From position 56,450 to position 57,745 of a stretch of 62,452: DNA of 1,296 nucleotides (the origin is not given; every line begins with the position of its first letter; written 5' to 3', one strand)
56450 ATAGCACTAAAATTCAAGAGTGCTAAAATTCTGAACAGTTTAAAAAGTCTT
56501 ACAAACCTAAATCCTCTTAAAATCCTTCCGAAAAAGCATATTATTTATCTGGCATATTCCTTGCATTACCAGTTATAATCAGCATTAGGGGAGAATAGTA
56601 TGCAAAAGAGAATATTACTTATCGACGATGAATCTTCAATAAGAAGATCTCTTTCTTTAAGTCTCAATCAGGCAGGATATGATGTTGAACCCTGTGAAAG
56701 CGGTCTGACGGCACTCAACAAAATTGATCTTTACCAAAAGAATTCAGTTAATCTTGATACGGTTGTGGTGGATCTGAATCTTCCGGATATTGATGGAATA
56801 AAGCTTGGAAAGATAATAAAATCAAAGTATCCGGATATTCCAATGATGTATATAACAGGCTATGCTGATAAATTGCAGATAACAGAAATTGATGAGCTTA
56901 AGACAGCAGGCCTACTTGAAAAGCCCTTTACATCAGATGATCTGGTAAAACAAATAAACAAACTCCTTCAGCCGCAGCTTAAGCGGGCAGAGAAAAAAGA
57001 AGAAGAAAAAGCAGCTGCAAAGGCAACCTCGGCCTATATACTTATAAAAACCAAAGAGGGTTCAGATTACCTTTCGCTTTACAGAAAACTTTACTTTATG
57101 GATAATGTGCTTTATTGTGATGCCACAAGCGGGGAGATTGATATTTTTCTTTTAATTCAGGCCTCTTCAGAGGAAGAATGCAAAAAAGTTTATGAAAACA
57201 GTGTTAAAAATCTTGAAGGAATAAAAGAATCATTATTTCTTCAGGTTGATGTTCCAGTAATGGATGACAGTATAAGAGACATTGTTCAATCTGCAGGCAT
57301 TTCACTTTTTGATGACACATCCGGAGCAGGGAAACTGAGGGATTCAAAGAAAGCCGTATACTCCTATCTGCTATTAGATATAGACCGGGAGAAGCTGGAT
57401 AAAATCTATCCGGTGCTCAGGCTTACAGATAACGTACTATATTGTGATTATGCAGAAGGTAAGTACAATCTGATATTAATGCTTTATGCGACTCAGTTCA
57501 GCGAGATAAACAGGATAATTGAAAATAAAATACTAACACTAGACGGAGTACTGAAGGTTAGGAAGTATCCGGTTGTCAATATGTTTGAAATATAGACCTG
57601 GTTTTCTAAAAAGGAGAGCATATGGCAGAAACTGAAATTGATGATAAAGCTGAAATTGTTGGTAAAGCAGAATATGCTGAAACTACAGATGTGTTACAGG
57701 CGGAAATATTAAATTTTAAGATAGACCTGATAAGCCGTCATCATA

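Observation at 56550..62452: Sigma-54-headed operon with a REC-RAM regulator, NuoE-like and NuoF-like subunits and a 2Fe2S/GltD/molybdopterin triple fusion: candidate undescribed NADH- plus NADPH-linked bifurcating-type oxidoreductase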

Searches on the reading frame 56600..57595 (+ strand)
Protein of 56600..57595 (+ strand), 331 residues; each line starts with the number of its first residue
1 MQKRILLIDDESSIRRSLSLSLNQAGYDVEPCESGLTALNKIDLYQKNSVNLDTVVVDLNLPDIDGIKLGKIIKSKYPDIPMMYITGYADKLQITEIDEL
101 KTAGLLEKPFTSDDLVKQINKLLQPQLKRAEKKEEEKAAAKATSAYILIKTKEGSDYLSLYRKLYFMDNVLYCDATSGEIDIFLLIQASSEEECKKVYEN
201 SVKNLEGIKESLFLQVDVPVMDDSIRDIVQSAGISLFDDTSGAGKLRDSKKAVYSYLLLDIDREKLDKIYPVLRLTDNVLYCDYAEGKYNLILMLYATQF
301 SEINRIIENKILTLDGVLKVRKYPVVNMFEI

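Call 3: search_protein_families(library=pfam, proteins=[window:56600-57595:+], max_evalue=0.01)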
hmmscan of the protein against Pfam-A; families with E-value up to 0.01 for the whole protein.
window:56600-57595:+ (331 aa): 4 families
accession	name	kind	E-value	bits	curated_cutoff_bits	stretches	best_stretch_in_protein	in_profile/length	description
PF00072.30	Response_reg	-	1.9e-20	73.5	30.2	1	5-119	1-110/111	Response regulator receiver domain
PF01037.27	AsnC_trans_reg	-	2.2e-14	53.6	25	2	147-210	1-64/73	Lrp/AsnC ligand binding domain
PF22482.2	AsnC_trans_reg_3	-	0.00021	21.8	24.4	0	163-210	30-76/95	PF0864 C-terminal dimeric alpha+beta barrel domain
PF06490.17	FleQ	-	0.0081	16.9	22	0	4-119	1-103/108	Flagellar regulatory protein FleQ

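Call 4: search_protein_families(library=ncbifam, proteins=[window:56600-57595:+], max_evalue=0.001)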
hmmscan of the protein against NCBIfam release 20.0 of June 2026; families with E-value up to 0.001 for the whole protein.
window:56600-57595:+ (331 aa): 83 families (the best 25 are shown)
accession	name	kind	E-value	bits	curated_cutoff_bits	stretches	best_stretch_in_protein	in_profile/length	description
NF046022.1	RespRegCpdRBruc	equivalog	6.9e-23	80.9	180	1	3-124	2-118/120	cell cycle two-component system response regulator CpdR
NF046020.1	HisKinCckABruc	equivalog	1.5e-18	66.1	1000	1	3-123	750-867/868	cell cycle histidine kinase CckA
NF006900.1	PRK09390.1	equivalog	3.7e-17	62.5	255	1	3-139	5-135/203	response regulator FixJ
NF008296.0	PRK11083.1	equivalog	3.1e-16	59.5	273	1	2-137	3-132/228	two-component system response regulator CreB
NF041733.1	resp_reg_CseB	equivalog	1.1e-15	57.7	350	1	4-141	2-133/228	two-component system response regulator CseB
NF053512.1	nitric_RR_NosR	exception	3.6e-15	55.9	400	1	5-135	1-127/422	response regulator c-di-GMP phosphodiesterase, NosR family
NF008469.0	PRK11361.1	equivalog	9.3e-14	51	714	1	3-140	5-137/461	acetoacetate metabolism transcriptional regulator AtoC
TIGR01818.1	ntrC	equivalog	1.3e-13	50.6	558.6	1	5-141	1-132/463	nitrogen regulation protein NR(I)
NF045944.1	ResRegRpaBCyano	equivalog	1.7e-13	50.5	330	1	6-138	1-127/229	response regulator transcription factor RpaB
NF052313.1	T9SS_RR_PorX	equivalog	2.4e-13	49.7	300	1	4-185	2-178/513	T9SS response regulator signal transducer PorX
NF047793.1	ResRegPgtA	equivalog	3.6e-13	49.1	650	1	2-137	5-135/414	two-component system response regulator PgtA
NF007901.0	PRK10610.1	equivalog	5.4e-13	49.2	189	1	4-123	7-124/129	chemotaxis response regulator CheY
NF040689.1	MtrAB_MtrA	equivalog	1.1e-12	47.7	300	1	5-129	1-119/219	MtrAB system response regulator MtrA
NF040534.1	resp_reg_YycF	equivalog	2.1e-12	46.8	340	1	3-140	1-131/231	response regulator YycF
NF007005.1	PRK09468.1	equivalog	4e-12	46.1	331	1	2-131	3-127/237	osmolarity response regulator transcription factor OmpR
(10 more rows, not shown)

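Call 37: find_homologous_proteins(query=window:56600-57595:+, max_evalue=0.00001)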
Query window:56600-57595:+ (331 aa): 697 proteins with E <= 0.00001 among 5106 candidates; the best 120 are listed.
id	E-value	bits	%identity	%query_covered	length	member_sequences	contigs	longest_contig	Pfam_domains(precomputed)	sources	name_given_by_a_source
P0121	3.5e-206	701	100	100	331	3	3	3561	PF01037.29,PF00072.31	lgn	-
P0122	4.5e-153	527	72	100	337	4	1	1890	PF01037.29,PF00072.31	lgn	-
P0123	6.7e-152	523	69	100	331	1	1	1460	PF01037.29,PF00072.31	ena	-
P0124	5.5e-151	520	69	100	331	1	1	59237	PF22482.3,PF01037.29,PF00072.31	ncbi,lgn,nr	ncbi:MAG: response regulator [Bacteroidetes bacterium]|nr:response regulator [Bacteroidota bacterium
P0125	6.0e-151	520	70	100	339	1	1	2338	PF01037.29,PF00072.31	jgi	jgi:CheY-like chemotaxis protein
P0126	8.3e-151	520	69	100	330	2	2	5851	PF01037.29,PF00072.31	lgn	-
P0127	2.4e-150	518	68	100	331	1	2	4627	PF22482.3,PF01037.29,PF00072.31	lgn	-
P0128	3.9e-150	517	70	100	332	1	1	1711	PF22482.3,PF01037.29,PF00072.31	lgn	-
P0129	6.1e-150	517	70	100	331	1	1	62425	PF01037.29,PF00072.31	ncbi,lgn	-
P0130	7.6e-149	513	69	100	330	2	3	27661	PF01037.29,PF00072.31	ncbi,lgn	ncbi:MAG: response regulator [Ignavibacteriales bacterium]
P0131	1.3e-148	512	69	100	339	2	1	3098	PF22482.3,PF01037.29,PF00072.31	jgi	jgi:CheY-like chemotaxis protein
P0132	3.0e-147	508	67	100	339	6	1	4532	PF01037.29,PF00072.31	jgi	-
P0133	7.5e-147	507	66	100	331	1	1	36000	PF22482.3,PF01037.29,PF00072.31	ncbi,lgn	-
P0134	2.3e-146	505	67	100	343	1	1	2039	PF01037.29,PF00072.31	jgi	jgi:CheY-like chemotaxis protein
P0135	5.5e-146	504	68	100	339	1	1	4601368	PF01037.29,PF00072.31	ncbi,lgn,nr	ncbi:MAG: response regulator [Ignavibacteriales bacterium]|nr:MAG: response regulator [Ignavibacteri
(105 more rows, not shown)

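Call 50: find_encoding_contigs(protein=P0121, flank=10000, max_places=6)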
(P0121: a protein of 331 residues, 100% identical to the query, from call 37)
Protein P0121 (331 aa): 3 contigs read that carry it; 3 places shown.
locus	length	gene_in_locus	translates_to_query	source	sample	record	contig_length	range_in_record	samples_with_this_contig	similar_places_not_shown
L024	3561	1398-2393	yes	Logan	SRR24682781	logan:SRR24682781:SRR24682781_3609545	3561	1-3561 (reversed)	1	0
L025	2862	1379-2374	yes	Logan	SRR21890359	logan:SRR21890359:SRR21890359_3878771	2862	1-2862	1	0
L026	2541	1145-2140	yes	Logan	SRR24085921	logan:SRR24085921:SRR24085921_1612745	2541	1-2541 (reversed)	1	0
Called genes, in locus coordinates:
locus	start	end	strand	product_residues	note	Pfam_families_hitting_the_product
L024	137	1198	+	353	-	PF01168:Ala_racemase_N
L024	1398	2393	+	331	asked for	PF00072:Response_reg, PF01037:AsnC_trans_reg (weak)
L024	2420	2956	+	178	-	PF01257:2Fe-2S_thioredx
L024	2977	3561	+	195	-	?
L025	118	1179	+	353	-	PF01168:Ala_racemase_N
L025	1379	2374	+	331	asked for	PF00072:Response_reg, PF01037:AsnC_trans_reg (weak)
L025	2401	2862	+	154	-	?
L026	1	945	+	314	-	?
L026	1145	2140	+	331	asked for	PF00072:Response_reg, PF01037:AsnC_trans_reg (weak)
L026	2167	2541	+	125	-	?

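Call 63: predict_structure(alignment_id=A1)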
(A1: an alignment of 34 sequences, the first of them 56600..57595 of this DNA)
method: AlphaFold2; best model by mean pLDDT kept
length: 331 residues; sequences in the alignment: 34
mean_pLDDT: 76.0   pTM: 0.51
mean pLDDT of the five models: 76.0, 75.9, 72.9, 68.0, 65.9
residues with pLDDT >= 90: 72; 70-90: 179; 50-70: 32; < 50: 48
segments of 3 or more residues with pLDDT < 50: 126-140, 219-249
pLDDT, mean of each block of 10 residues (from residue 1): 85 86 88 78 77 88 71 71 82 65 80 85 55 34 85 88 81 86 88 90 92 76 42 35 33 86 83 78 80 86 90 91 78 39
secondary structure, 60 per line:
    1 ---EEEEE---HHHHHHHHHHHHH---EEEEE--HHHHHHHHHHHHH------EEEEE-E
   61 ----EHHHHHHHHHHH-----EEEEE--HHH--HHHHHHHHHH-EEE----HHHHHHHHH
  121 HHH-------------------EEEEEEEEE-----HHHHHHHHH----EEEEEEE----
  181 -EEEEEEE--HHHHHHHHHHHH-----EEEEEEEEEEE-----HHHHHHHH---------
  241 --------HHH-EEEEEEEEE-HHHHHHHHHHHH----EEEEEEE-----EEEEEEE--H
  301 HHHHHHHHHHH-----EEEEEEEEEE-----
elements in order: E4-8 H12-24 E28-32 H35-47 E54-58 H66-76 E82-86 H94-103 E105-107 H112-123 E143-151 H157-165 E170-176 E182-188 H191-202 E208-218 H224-231 E253-261 H263-274 E279-285 E291-297 H300-311 E317-326

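Call 65: fold_search(model_id=the predicted structure, library=pdb)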
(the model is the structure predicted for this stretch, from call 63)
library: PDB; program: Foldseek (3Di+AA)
matches with E <= 10: 1819; with E <= 0.001: 554
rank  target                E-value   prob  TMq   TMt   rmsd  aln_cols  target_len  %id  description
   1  1mvo                  1.0e-08  1.00  0.32  0.83   2.6       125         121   28  Crystal structure of the PhoP receiver domain from Bacillus subtilis (released 2002-10-16)
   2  3ffx_A                1.8e-08  1.00  0.32  0.78   2.3       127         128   30  Crystal Structure of CheY triple mutant F14E, N59R, E89H complexed with BeF3- and Mn2+ (released 2009-09-22)
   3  9dvt_R                2.0e-08  1.00  0.30  0.42   3.5       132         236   30  Cryo-EM structure of RpaA bound to PkaiBC DNA and the CTD of the alpha subunit of RNAP from the cyanobacterium Synecho (released 2025-10-15)
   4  6ifh                  2.6e-08  1.00  0.32  0.83   2.5       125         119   30  Unphosphorylated Spo0F from Paenisporosarcina sp. TG-14 (released 2019-01-16)
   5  3ffw_A                2.8e-08  1.00  0.32  0.78   2.3       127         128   30  Crystal Structure of CheY triple mutant F14Q, N59K, E89Y complexed with BeF3- and Mn2+ (released 2009-09-22)
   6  4hnr                  2.9e-08  1.00  0.32  0.84   2.7       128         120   29  High resolution structure of Chemotaxis response regulator CheY4 of Vibrio cholerae (released 2013-10-02)
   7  3myy_A                3.1e-08  1.00  0.32  0.77   2.4       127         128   29  Structure of E. Coli CheY mutant A113P bound to Beryllium fluoride (released 2011-05-11)
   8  9dvt_S                3.1e-08  1.00  0.32  0.44   2.9       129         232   29  Cryo-EM structure of RpaA bound to PkaiBC DNA and the CTD of the alpha subunit of RNAP from the cyanobacterium Synecho (released 2025-10-15)
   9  3fft_A                3.3e-08  1.00  0.32  0.77   2.4       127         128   30  Crystal Structure of CheY double mutant F14E, E89R complexed with BeF3- and Mn2+ (released 2009-09-22)
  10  5uht_B                3.5e-08  1.00  0.33  0.85   2.2       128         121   26  Structure of the Thermotoga maritima HK853-BeF3-RR468 complex at pH 5.0 (released 2017-12-27)
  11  9of5                  3.8e-08  1.00  0.32  0.81   2.7       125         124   29  Structure of the Acinetobacter baumannii Response Regulator PmrA Receiver Domain I13M Mutation (released 2025-11-26)
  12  3jte                  3.8e-08  1.00  0.32  0.78   2.7       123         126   28  Crystal structure of response regulator receiver domain Protein from clostridium thermocellum (released 2009-09-22)
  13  3f7n_A                4.0e-08  1.00  0.32  0.78   2.3       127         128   30  Crystal Structure of CheY triple mutant F14E, N59M, E89L complexed with BeF3- and Mn2+ (released 2009-09-22)
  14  3rvr_B                4.5e-08  1.00  0.32  0.76   2.4       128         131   28  Structure of the CheYN59D/E89R Molybdate complex (released 2012-05-09)
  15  2che                  4.5e-08  1.00  0.31  0.77   2.5       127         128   29  STRUCTURE OF THE MG2+-BOUND FORM OF CHEY AND MECHANISM OF PHOSPHORYL TRANSFER IN BACTERIAL CHEMOTAXIS (released 1994-04-30)
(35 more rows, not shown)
